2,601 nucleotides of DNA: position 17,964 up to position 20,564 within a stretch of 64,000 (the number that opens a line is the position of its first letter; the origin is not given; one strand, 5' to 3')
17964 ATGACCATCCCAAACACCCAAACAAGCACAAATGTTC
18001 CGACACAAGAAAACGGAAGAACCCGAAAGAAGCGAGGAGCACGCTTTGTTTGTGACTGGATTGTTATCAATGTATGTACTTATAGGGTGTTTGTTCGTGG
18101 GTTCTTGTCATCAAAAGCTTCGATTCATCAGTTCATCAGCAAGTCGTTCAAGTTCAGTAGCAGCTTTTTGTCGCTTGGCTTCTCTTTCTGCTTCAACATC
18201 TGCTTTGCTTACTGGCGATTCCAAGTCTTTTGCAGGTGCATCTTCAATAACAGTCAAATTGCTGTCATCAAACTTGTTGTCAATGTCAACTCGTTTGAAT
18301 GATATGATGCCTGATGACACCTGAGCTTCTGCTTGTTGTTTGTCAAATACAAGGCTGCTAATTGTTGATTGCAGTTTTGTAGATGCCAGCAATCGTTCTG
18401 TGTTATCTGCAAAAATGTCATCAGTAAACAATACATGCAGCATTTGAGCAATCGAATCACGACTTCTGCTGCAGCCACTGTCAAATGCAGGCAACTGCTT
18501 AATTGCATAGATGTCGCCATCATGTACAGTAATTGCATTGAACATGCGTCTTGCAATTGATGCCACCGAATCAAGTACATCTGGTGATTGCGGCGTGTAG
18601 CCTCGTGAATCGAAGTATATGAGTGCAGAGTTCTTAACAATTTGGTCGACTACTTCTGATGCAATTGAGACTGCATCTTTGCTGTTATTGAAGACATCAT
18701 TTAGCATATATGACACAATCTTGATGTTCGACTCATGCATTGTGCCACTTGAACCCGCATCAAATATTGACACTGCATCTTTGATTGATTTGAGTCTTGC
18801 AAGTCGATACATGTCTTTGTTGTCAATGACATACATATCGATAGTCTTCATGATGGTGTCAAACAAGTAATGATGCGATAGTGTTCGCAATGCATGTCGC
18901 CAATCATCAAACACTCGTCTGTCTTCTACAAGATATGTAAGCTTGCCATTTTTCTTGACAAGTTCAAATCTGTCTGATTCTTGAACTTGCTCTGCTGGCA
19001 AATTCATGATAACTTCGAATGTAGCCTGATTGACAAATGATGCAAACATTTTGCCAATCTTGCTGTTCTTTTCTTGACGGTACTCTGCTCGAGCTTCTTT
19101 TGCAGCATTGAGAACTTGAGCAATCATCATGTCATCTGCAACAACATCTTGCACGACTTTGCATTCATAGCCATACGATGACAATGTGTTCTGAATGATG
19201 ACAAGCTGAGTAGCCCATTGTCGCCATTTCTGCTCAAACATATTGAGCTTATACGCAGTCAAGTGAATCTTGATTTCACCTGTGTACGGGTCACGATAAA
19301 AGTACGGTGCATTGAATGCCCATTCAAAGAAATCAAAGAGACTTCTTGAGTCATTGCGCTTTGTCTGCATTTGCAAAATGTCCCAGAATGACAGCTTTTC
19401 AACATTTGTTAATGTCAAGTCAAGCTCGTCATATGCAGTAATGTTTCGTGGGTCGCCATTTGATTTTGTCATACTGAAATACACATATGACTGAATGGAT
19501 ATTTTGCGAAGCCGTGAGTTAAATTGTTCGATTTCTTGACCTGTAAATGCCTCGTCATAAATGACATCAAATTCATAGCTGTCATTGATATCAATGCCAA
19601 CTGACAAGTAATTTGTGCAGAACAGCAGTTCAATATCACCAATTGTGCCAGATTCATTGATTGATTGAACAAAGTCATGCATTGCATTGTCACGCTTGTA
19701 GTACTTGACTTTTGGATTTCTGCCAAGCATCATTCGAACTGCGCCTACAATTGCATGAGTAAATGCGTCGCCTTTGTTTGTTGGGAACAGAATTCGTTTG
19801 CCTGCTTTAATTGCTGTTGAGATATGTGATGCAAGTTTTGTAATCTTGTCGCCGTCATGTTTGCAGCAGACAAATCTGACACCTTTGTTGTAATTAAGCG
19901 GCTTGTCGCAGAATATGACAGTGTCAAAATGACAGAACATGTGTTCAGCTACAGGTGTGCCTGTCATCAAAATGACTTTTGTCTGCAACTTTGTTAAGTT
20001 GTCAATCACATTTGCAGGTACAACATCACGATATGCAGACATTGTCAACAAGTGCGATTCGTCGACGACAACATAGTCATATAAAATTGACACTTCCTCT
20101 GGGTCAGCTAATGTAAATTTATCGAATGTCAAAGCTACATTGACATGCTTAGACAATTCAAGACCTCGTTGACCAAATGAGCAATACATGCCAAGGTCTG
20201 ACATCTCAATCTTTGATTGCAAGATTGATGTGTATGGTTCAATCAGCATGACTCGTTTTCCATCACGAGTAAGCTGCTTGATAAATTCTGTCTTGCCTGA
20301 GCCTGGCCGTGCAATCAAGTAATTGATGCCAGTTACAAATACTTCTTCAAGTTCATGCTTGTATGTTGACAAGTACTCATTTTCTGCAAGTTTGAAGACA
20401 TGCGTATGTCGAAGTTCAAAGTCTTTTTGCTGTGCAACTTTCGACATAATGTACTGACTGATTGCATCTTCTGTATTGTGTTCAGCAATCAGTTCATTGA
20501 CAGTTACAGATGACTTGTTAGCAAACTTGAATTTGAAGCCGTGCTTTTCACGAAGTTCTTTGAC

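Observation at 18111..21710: Single 1199-aa primase-helicase with a primase-polymerase-like N-terminus instead of the T4-type two-gene primosome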

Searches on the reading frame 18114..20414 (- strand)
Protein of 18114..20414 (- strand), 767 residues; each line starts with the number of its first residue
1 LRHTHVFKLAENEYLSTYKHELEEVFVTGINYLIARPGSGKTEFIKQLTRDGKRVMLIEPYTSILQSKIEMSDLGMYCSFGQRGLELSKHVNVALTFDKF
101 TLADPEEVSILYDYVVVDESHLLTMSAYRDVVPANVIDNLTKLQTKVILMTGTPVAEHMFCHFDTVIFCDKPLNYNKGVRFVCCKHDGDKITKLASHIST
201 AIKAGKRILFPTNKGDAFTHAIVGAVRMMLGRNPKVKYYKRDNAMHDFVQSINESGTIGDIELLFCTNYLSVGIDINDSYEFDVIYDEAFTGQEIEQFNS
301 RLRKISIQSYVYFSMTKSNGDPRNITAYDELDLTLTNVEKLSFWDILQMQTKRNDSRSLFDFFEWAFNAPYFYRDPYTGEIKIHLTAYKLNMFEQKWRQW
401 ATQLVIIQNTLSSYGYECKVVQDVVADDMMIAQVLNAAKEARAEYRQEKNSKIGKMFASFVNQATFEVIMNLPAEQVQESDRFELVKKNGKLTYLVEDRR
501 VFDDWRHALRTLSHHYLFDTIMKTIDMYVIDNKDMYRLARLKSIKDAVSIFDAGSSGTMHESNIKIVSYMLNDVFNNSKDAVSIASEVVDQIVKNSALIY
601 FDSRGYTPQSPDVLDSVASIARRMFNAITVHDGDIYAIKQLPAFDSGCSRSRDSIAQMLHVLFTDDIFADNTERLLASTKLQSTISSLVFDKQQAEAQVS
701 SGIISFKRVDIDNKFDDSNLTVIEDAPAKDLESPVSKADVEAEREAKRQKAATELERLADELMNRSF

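Call 50: predict_structure(alignment_id=A4)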
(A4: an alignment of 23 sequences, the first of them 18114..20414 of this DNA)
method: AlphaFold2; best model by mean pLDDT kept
length: 767 residues; sequences in the alignment: 23
mean_pLDDT: 83.3   pTM: 0.74
mean pLDDT of the five models: 83.3, 83.1, 81.5, 81.1, 78.8
residues with pLDDT >= 90: 325; 70-90: 347; 50-70: 47; < 50: 48
segments of 3 or more residues with pLDDT < 50: 664-670, 693-713, 725-737
pLDDT, mean of each block of 10 residues (from residue 1): 85 88 93 90 90 93 82 83 87 93 94 95 81 92 96 91 94 87 91 95 93 90 95 91 75 83 81 71 91 90 85 85 82 88 88 65 80 82 90 92 92 92 85 95 93 91 88 85 84 87 89 89 89 89 92 83 90 85 90 94 88 91 92 88 72 51 47 67 81 35 31 59 49 42 79 86 67
secondary structure, 60 per line:
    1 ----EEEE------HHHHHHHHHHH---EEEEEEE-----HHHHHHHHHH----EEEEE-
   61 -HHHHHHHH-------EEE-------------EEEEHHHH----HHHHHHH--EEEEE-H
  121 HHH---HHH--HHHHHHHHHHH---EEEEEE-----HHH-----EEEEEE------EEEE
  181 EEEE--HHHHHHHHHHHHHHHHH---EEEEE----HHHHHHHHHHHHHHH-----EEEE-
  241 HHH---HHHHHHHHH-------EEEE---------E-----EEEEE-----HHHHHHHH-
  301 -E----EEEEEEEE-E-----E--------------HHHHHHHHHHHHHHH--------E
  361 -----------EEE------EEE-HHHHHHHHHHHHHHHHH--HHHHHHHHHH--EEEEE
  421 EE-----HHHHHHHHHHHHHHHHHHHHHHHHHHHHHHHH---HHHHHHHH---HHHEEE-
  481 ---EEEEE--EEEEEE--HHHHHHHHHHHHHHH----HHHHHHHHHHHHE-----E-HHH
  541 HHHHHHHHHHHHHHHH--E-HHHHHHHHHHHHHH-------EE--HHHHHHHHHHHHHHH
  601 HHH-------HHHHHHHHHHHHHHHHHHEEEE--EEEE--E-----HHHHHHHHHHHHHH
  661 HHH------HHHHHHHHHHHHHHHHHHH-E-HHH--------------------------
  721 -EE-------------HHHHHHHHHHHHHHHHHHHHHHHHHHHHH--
elements in order (helices of 4 or more, strands of 3 or more residues): E5-8 H15-25 E29-35 H41-50 E55-59 H62-69 E77-79 E93-96 H97-100 H105-111 E114-118 H120-123 H132-142 E146-151 E165-170 E177-184 H187-203 E207-211 H216-230 E236-239 H247-255 E263-266 E282-286 H292-299 E307-314 H337-351 E372-374 E381-383 H385-401 H404-413 E416-422 H428-459 H463-470 E477-479 E484-488 E491-496 H499-513 H518-529 H538-556 H561-574 H586-603 H611-628 E629-632 E635-638 H647-663 H670-688 H737-765

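Call 54: fold_search(model_id=the predicted structure, library=pdb)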
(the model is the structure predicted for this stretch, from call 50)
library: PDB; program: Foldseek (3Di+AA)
matches with E <= 10: 1567; with E <= 0.001: 571
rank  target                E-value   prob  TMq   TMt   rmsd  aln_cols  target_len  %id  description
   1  7zml_A                4.2e-11  1.00  0.29  0.44  10.4       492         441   12  Crystal structure of human RECQL5 helicase APO form in complex with engineered nanobody (Gluebody) G1-001 (released 2022-06-22)
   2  7zml_D                8.0e-11  1.00  0.27  0.41  11.0       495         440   12  Crystal structure of human RECQL5 helicase APO form in complex with engineered nanobody (Gluebody) G1-001 (released 2022-06-22)
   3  9b15_A                2.0e-10  1.00  0.32  0.35  22.2       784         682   12  Superfamily 2 helicase Hel308 containing the beta-hairpin from DNA pol theta helicase-like domain (released 2025-03-19)
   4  7zmm_A                2.1e-10  1.00  0.30  0.46  10.0       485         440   12  Crystal structure of human RECQL5 helicase APO form in complex with engineered nanobody (Gluebody) G2-001 (released 2022-06-22)
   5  9b15_B                2.3e-10  1.00  0.31  0.34  22.3       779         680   12  Superfamily 2 helicase Hel308 containing the beta-hairpin from DNA pol theta helicase-like domain (released 2025-03-19)
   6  7s7b_A                2.8e-10  1.00  0.30  0.26  31.2       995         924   11  Human Nuclear exosome targeting (NEXT) complex homodimer bound to RNA (substrate 1) (released 2022-06-15)
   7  5dzr                  2.9e-10  1.00  0.31  0.25  28.4      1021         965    9  Structure of RNA Helicase FRH a Critical Component of the Neurospora Crassa Circadian Clock (released 2016-07-06)
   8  7aud_F                3.1e-10  1.00  0.32  0.45  15.2       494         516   10  Structure of an engineered helicase domain construct for human Bloom syndrome protein (BLM) (released 2020-12-16)
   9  7qe0_A                3.2e-10  1.00  0.28  0.23  33.0       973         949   10  80S-bound human SKI complex in the open state (released 2022-02-09)
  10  7qdr_A                4.0e-10  1.00  0.28  0.20  34.1       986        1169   10  Apo human SKI complex in the closed state (released 2022-02-02)
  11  2wwy_B                5.9e-10  1.00  0.29  0.40   6.0       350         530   12  Structure of human RECQ-like helicase in complex with a DNA substrate (released 2009-12-29)
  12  5a9j_A                5.9e-10  1.00  0.29  0.28  20.3       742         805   11  Crystal structure of the Helicase domain of human DNA polymerase theta, apo-form (released 2015-12-16)
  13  7zms_A                8.1e-10  1.00  0.29  0.44  10.0       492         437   13  Crystal structure of human RECQL5 helicase APO form in complex with engineered nanobody (Gluebody) G4-043 (released 2022-07-13)
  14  7zmq_A                9.0e-10  1.00  0.30  0.45  10.3       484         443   11  Crystal structure of human RECQL5 helicase APO form in complex with engineered nanobody (Gluebody) G2*-006 (released 2022-06-22)
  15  2p6u                  1.1e-09  1.00  0.29  0.33  19.4       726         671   12  Apo structure of the Hel308 superfamily 2 helicase (released 2007-06-12)
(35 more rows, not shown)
